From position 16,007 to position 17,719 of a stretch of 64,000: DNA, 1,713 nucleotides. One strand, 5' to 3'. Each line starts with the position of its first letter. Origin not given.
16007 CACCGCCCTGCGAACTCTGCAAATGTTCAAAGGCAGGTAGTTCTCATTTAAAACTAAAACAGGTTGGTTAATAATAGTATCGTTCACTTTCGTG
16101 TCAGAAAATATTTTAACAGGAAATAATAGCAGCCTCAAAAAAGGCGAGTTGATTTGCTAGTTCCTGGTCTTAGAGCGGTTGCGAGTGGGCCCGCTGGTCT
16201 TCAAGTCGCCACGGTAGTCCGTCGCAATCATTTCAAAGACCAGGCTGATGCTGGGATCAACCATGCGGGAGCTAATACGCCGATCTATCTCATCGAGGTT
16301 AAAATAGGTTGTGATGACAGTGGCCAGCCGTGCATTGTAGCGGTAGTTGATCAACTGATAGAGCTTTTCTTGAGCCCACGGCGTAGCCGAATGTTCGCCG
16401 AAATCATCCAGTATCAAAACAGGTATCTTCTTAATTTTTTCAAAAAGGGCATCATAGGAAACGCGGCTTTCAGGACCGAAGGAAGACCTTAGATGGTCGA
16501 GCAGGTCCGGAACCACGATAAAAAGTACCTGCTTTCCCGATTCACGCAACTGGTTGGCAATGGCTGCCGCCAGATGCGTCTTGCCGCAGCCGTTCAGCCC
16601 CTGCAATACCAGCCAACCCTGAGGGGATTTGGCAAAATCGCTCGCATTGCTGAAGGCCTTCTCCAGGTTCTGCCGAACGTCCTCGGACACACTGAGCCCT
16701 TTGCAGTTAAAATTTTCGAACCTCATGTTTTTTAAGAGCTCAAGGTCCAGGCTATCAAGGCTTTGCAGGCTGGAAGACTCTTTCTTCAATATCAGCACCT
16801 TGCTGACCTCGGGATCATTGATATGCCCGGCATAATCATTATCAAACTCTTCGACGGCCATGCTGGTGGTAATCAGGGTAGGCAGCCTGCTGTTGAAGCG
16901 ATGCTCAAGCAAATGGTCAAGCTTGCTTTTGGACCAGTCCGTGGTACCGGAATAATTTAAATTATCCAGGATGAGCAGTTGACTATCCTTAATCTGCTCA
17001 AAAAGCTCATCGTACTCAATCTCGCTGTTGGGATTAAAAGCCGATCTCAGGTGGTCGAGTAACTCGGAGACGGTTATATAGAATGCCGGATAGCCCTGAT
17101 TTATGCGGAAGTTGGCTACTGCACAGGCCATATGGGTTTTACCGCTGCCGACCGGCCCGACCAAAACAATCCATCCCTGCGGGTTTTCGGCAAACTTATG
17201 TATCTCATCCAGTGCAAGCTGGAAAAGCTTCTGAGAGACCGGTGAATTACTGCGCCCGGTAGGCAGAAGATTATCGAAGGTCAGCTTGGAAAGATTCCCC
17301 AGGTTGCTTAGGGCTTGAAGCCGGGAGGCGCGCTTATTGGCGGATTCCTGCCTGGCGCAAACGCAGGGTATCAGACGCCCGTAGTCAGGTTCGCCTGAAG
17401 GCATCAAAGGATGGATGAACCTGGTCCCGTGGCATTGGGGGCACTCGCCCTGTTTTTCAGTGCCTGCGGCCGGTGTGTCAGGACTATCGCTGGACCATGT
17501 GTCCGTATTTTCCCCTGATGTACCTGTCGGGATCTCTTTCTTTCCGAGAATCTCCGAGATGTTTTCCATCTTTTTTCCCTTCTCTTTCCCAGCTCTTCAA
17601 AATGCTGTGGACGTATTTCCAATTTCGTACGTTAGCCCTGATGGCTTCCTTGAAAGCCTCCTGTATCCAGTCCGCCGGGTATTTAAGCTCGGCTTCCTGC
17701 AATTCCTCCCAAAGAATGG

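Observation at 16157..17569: Tandem-duplicated DnaC/DnaI-type helicase-loader ATPase with Zn ribbon; first module has degenerate Walker B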

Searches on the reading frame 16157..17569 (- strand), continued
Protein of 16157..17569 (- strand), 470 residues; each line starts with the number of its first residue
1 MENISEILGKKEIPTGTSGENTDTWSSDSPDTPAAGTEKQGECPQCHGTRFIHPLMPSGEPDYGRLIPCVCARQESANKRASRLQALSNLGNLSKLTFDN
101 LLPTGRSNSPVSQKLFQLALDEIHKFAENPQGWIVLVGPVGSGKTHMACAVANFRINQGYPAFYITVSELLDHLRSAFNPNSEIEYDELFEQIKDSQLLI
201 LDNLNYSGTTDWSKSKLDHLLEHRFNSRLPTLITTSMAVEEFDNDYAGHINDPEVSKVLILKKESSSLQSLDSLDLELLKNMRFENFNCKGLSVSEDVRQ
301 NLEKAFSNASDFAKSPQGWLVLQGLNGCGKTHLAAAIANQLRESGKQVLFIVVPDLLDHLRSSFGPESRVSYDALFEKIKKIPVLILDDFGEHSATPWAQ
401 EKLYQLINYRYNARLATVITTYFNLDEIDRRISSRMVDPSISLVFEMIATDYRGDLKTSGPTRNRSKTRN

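Call 68: list_cluster_members(proteins=[P0126, P0130, P0131, P0132, P0141, P0143, P0145, P0149, P0170, P0184])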
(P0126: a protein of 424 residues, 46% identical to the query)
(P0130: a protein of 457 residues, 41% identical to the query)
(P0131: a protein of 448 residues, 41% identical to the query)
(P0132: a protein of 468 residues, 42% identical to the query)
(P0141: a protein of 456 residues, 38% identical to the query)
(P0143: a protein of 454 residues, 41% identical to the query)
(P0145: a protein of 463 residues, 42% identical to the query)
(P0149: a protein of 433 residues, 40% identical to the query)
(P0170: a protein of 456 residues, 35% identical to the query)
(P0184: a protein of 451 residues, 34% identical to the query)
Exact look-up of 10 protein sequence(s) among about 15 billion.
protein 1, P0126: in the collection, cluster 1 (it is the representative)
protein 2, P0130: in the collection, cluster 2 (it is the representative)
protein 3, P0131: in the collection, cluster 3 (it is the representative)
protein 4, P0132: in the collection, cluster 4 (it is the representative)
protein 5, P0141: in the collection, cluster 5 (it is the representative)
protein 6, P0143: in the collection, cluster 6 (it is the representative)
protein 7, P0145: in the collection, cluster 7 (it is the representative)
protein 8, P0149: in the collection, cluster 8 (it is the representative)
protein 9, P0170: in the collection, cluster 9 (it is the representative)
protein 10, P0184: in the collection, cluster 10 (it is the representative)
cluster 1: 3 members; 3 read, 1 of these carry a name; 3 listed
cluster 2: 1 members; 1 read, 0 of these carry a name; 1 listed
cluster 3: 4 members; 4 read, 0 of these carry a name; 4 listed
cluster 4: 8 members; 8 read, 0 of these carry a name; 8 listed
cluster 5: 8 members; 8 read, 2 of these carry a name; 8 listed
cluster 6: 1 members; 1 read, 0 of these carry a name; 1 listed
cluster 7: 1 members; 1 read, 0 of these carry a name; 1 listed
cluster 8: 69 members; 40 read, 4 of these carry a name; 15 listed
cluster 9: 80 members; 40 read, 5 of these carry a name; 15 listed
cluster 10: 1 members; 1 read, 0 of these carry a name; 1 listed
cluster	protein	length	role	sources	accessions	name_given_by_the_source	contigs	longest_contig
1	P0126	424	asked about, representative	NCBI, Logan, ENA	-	-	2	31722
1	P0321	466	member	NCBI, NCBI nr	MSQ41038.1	MAG: AAA family ATPase [Dehalococcoidia bacterium] | AAA family ATPase [Dehalococcoidia bacterium]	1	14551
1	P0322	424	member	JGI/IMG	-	-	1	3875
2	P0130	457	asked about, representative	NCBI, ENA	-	-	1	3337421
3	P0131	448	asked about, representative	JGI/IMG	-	-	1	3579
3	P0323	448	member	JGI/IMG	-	-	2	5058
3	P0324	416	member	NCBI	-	-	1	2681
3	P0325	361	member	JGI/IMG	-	-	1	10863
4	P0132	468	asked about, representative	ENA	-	-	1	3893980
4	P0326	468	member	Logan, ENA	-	-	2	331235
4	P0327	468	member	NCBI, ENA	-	-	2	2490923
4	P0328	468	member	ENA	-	-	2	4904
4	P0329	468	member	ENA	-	-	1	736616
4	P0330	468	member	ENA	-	-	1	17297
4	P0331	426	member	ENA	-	-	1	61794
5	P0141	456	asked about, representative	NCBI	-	-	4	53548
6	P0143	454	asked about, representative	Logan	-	-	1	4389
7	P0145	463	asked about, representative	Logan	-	-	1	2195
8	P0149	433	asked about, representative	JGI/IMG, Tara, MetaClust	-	strand:+ start:653 stop:1954 length:1302 start_codon:yes stop_codon:yes gene_type:complete | TARA_034_DCM_0.22-1.6_scaffold415324_2_gene419079 COG1484 K02315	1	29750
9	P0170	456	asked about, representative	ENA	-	-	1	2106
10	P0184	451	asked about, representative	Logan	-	-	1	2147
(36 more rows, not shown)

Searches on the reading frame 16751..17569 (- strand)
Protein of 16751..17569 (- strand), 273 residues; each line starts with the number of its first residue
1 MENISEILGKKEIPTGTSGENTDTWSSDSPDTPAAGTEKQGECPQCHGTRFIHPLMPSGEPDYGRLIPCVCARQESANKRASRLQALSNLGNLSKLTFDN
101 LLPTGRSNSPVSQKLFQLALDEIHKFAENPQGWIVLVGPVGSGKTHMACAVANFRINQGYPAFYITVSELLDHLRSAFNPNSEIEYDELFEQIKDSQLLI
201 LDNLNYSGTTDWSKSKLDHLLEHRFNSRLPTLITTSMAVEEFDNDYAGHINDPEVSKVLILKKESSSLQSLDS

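Call 32: search_solved_structures(query=window:16751-17569:-, show_alignments=4, max_evalue=0.1)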
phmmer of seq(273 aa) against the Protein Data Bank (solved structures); distinct sequences matched with E-value up to 0.1: 70 (the best 60 are shown).
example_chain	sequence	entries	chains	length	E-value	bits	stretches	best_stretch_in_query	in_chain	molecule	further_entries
4m4w_J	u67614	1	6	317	7.6e-11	44.9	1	109-246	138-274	Primosomal protein DnaI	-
6qel_G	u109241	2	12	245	5.1e-10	42.2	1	118-243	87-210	DNA replication protein dnaC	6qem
3ec2_A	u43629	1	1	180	5.1e-10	42.2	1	122-242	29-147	DNA replication protein DnaC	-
3ecc_A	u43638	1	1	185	5.4e-10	42.1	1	122-242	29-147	DNA replication protein DnaC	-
8q4d_E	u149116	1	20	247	1.1e-07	34.5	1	79-241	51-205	Insertion sequence IS5376 putative ATP-binding protein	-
8q3w_A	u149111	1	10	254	1.2e-07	34.4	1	79-241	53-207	Insertion sequence IS5376 putative ATP-binding protein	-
5bq5_A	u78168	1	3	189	3.7e-07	32.8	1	134-242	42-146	Insertion sequence IS5376 putative ATP-binding protein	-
5he8_A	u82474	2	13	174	6.5e-07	32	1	133-257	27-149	Helicase loader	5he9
2qgz_A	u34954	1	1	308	3.6e-06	29.6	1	110-247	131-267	Putative primosome component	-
2w58_A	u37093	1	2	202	3.9e-06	29.5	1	134-243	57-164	PRIMOSOME COMPONENT (HELICASE LOADER)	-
9m4n_A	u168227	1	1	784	0.00029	23.4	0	129-230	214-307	Cell division control protein 48 homolog A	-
6chs_H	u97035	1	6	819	0.00029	23.3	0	128-232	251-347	Putative cell division control protein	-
9m3v_A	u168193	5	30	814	0.00031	23.2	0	129-230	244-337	Cell division control protein 48 homolog A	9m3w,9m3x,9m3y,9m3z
8r0e_A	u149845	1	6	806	0.0004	22.9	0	129-205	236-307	Transitional endoplasmic reticulum ATPase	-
8rs9_A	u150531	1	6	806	0.0004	22.9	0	129-205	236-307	Transitional endoplasmic reticulum ATPase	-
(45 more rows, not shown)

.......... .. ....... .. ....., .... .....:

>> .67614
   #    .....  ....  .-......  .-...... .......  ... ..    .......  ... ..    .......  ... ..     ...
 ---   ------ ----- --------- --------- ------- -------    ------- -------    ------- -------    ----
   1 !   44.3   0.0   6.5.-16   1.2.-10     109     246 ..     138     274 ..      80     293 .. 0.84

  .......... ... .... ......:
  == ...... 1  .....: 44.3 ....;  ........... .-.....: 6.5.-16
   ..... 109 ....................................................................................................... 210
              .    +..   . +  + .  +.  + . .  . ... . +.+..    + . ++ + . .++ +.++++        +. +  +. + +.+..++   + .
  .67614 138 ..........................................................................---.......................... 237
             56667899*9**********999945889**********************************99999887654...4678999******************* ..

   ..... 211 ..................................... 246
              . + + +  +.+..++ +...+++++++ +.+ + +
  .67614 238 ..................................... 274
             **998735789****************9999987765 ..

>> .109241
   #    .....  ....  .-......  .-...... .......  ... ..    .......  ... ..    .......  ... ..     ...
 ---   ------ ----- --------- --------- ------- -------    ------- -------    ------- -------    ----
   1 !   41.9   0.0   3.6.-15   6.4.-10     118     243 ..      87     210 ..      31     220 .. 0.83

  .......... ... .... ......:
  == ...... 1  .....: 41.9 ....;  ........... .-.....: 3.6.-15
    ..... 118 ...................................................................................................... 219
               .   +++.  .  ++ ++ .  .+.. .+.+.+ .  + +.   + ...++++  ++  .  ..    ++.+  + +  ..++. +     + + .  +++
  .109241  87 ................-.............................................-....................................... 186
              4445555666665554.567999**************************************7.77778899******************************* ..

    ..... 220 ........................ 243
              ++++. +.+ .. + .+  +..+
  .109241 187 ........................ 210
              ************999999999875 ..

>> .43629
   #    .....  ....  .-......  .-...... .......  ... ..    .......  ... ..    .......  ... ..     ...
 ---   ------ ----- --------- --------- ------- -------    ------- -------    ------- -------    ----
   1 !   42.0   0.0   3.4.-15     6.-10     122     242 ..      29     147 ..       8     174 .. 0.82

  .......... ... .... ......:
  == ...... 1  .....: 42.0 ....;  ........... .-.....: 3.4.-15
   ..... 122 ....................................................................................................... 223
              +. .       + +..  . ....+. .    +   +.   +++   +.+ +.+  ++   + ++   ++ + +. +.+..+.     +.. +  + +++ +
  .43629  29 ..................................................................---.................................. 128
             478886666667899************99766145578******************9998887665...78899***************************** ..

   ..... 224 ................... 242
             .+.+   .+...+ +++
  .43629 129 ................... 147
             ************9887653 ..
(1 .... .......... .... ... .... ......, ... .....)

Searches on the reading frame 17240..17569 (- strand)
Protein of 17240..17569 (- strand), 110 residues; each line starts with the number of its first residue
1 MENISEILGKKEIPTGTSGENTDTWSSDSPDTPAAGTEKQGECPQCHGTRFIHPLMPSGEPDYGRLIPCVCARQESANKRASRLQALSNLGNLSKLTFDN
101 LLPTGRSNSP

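Call 31: search_protein_families(library=pfam, proteins=[window:17240-17569:-], max_evalue=10)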
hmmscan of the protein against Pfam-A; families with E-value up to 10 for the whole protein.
seq(110 aa): 0 families

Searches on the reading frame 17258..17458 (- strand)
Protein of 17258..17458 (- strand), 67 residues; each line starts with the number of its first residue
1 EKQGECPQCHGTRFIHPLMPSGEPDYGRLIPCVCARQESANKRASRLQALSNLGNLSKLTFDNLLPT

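Call 47: search_solved_structures(query=A2, max_evalue=10, show_alignments=3)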
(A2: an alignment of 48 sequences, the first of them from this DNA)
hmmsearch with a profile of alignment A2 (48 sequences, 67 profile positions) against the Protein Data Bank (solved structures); distinct sequences matched with E-value up to 10: 10.
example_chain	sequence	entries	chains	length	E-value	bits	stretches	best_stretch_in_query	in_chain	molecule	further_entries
2vf7_A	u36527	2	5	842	9.4e-06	28.7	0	5-18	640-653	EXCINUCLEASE ABC, SUBUNIT A. | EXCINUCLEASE ABC SUBUNIT A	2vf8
1exk_A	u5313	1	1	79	0.0027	20.8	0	3-16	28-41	DNAJ PROTEIN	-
3pih_A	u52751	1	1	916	0.022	17.9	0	5-18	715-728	UvrABC system protein A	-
4yj0_A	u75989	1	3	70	0.051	16.7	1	3-48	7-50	Doublesex- and mab-3-related transcription factor 1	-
6n9l_A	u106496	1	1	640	0.46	13.6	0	5-18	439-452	UvrABC system protein A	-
7sh1_A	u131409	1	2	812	0.48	13.6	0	3-20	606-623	Excinuclease ABC subunit UvrA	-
1lpv_A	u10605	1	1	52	2.3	11.4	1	3-46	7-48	Doublesex protein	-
3ux8_A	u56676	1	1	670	2.9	11.1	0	5-21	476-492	Excinuclease ABC, A subunit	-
3lcz_A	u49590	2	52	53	3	11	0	3-14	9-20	Inhibitor of TRAP, regulated by T-BOX (Trp) sequence RtpA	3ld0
8xku_R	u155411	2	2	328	5.1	10.3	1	5-47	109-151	Embryo defective 2737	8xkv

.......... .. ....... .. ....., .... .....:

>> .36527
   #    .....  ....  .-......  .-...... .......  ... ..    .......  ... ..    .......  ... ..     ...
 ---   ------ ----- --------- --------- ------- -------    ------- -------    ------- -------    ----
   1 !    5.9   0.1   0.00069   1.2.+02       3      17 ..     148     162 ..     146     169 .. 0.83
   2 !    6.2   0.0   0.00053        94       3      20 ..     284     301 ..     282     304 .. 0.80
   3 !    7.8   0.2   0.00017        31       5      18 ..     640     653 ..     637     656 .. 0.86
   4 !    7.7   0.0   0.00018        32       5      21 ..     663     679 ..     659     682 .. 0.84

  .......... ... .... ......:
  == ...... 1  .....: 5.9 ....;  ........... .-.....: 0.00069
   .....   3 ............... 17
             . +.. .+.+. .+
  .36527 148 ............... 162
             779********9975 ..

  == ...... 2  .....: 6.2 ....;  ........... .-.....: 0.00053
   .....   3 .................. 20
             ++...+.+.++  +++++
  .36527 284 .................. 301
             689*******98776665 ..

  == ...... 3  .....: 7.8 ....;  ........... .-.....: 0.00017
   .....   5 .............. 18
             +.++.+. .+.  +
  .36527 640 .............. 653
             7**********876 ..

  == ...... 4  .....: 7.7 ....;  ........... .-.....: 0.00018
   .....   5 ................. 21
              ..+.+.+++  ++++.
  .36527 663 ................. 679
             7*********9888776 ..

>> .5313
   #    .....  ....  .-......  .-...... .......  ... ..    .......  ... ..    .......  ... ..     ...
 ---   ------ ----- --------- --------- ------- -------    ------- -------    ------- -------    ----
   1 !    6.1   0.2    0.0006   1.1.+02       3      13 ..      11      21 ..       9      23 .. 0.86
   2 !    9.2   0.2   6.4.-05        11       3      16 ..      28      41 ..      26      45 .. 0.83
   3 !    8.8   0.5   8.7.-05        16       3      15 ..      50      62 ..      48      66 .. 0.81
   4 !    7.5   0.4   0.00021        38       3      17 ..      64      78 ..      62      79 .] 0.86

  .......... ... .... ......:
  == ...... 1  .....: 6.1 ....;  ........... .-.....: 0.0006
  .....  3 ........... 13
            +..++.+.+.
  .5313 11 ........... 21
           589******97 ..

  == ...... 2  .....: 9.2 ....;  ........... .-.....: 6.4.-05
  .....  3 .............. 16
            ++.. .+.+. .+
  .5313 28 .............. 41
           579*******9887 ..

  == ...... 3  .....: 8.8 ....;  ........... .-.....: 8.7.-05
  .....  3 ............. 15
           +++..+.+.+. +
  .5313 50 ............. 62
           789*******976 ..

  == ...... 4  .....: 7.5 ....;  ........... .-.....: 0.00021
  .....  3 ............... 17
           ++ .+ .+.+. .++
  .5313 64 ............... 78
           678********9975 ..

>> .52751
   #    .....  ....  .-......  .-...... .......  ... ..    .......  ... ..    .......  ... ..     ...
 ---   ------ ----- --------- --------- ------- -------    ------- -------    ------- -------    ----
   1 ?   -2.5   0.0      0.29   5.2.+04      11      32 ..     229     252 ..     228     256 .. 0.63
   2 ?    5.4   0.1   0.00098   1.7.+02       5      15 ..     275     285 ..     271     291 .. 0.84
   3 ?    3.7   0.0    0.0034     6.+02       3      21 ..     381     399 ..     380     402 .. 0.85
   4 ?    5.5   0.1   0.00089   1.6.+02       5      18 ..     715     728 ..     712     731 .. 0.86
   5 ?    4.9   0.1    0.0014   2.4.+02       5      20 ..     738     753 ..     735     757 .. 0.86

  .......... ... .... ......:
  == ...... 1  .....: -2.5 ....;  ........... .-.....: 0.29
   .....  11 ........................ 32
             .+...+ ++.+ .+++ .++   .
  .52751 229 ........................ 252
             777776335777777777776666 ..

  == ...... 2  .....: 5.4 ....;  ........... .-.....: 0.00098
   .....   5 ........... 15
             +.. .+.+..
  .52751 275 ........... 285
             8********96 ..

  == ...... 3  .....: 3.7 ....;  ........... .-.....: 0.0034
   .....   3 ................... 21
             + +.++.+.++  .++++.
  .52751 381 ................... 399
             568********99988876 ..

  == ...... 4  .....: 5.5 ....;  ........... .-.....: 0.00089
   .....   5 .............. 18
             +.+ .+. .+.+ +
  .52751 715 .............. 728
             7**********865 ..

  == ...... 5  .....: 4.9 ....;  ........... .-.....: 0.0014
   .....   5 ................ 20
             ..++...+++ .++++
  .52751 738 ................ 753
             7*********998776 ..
